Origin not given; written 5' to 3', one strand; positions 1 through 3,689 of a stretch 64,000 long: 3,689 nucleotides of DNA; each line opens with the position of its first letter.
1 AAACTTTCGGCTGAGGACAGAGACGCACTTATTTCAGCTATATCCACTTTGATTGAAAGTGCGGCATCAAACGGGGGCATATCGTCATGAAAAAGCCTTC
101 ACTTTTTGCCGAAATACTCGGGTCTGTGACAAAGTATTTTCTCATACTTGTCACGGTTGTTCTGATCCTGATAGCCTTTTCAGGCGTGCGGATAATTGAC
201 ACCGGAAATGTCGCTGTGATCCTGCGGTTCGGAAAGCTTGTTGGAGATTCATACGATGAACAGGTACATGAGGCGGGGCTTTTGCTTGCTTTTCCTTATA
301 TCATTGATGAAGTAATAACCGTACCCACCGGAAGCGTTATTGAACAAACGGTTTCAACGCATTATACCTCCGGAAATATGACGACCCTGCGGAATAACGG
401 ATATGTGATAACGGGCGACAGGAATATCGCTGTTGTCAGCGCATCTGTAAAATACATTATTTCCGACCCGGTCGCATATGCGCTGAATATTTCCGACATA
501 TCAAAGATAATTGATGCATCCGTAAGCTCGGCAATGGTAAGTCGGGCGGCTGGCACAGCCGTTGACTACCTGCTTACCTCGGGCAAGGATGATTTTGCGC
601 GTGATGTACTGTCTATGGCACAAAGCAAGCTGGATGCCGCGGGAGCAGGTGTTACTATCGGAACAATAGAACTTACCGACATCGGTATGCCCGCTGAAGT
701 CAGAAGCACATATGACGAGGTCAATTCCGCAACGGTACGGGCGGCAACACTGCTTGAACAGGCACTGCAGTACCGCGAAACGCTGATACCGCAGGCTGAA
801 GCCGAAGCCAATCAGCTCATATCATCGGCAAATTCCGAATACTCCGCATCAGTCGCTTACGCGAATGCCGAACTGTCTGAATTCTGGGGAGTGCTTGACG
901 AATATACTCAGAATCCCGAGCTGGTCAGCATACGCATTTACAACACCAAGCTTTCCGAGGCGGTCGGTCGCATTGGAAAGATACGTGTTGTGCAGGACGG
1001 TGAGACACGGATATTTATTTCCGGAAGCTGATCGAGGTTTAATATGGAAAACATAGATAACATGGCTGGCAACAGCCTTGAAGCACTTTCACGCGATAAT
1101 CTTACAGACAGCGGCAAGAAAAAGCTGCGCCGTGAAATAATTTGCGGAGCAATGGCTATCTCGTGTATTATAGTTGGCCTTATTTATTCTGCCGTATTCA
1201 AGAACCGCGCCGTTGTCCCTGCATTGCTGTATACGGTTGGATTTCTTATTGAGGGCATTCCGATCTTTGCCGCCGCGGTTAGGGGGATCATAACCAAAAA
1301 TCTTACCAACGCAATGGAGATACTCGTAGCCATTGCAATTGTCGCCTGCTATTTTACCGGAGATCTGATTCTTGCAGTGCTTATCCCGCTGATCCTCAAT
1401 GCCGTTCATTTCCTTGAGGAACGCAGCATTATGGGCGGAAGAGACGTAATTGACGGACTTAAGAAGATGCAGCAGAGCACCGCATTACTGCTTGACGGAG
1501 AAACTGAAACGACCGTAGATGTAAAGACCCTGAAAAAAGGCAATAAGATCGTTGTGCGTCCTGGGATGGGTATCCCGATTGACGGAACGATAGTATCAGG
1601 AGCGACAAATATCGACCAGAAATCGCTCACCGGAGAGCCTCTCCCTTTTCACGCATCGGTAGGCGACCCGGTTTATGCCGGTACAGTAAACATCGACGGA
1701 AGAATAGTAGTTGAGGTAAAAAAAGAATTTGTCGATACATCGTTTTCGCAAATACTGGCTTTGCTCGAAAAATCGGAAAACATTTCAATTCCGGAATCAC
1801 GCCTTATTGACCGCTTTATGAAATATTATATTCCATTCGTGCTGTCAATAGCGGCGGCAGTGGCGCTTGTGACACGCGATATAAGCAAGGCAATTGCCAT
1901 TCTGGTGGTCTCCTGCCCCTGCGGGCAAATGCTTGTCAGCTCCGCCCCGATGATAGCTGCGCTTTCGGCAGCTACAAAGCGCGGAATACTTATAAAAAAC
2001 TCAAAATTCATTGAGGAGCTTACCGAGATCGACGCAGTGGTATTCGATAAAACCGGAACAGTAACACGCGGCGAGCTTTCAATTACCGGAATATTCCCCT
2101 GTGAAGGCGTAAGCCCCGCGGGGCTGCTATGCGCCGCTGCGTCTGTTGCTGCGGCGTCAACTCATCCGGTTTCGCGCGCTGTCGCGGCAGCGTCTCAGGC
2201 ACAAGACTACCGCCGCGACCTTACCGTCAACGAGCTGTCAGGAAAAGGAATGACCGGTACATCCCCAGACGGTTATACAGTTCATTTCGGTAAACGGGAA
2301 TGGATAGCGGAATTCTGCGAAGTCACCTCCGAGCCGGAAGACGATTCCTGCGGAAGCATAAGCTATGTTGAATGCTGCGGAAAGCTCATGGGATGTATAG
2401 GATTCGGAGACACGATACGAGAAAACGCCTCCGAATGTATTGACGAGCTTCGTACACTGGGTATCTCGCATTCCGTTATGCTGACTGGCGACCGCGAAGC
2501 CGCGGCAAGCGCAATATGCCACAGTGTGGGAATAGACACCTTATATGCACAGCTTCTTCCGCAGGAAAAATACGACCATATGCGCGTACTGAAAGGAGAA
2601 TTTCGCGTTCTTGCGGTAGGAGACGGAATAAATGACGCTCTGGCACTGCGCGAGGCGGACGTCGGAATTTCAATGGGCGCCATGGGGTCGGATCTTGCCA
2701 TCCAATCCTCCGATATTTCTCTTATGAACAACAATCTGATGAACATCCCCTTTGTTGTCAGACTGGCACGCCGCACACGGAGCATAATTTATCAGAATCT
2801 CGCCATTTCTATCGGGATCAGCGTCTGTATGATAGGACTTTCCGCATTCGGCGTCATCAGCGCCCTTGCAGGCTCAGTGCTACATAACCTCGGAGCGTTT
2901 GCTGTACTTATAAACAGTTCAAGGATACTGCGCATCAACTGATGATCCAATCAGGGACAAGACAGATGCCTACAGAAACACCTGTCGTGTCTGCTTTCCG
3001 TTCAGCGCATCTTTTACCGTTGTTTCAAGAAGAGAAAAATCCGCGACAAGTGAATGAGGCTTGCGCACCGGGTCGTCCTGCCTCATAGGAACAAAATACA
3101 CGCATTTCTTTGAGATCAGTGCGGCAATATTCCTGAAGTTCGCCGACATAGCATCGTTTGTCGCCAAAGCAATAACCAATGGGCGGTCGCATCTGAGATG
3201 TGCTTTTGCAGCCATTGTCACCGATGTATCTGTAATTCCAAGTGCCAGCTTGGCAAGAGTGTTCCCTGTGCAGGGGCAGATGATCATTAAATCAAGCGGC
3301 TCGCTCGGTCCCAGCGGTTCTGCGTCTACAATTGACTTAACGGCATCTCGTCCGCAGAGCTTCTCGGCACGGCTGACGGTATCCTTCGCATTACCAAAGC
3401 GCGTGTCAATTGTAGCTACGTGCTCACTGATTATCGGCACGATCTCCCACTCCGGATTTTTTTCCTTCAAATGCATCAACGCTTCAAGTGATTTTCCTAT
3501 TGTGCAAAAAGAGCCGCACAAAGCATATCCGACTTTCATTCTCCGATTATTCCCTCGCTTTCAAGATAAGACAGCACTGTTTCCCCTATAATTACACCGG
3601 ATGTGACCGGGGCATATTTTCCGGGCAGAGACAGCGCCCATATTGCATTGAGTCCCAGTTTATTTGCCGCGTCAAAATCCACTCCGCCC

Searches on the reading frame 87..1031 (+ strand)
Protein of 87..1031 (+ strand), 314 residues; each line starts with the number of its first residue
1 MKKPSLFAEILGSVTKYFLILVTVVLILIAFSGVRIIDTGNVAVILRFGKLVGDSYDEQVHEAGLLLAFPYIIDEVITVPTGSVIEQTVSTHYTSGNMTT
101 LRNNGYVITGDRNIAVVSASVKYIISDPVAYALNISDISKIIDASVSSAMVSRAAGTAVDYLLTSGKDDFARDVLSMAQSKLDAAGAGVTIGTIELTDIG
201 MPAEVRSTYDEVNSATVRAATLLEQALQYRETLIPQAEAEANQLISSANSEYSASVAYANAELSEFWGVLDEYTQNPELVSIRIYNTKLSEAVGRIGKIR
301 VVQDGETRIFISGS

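Call 44: search_protein_families(library=pfam, proteins=[window:87-1031:+], max_evalue=0.00001)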
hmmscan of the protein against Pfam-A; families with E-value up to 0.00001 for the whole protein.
window:87-1031:+ (314 aa): 1 family
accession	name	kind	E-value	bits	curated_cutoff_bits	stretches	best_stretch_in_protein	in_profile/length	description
PF01145.31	Band_7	-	2.9e-17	63.7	23.6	1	36-231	2-166/176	SPFH domain / Band 7 family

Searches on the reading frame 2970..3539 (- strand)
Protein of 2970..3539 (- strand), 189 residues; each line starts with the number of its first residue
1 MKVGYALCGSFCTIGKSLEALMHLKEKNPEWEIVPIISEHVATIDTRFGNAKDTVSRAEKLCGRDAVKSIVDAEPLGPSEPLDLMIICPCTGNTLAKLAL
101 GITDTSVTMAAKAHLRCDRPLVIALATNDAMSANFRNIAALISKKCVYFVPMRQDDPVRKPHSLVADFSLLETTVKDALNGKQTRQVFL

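Call 44: search_protein_families(library=pfam, proteins=[window:2970-3539:-], max_evalue=0.00001)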
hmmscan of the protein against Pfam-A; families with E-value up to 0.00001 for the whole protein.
window:2970-3539:- (189 aa): 1 family
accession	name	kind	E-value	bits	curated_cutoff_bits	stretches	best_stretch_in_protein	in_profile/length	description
PF02441.25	Flavoprotein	-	5.3e-27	94.8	22.7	1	1-162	1-143/162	Flavoprotein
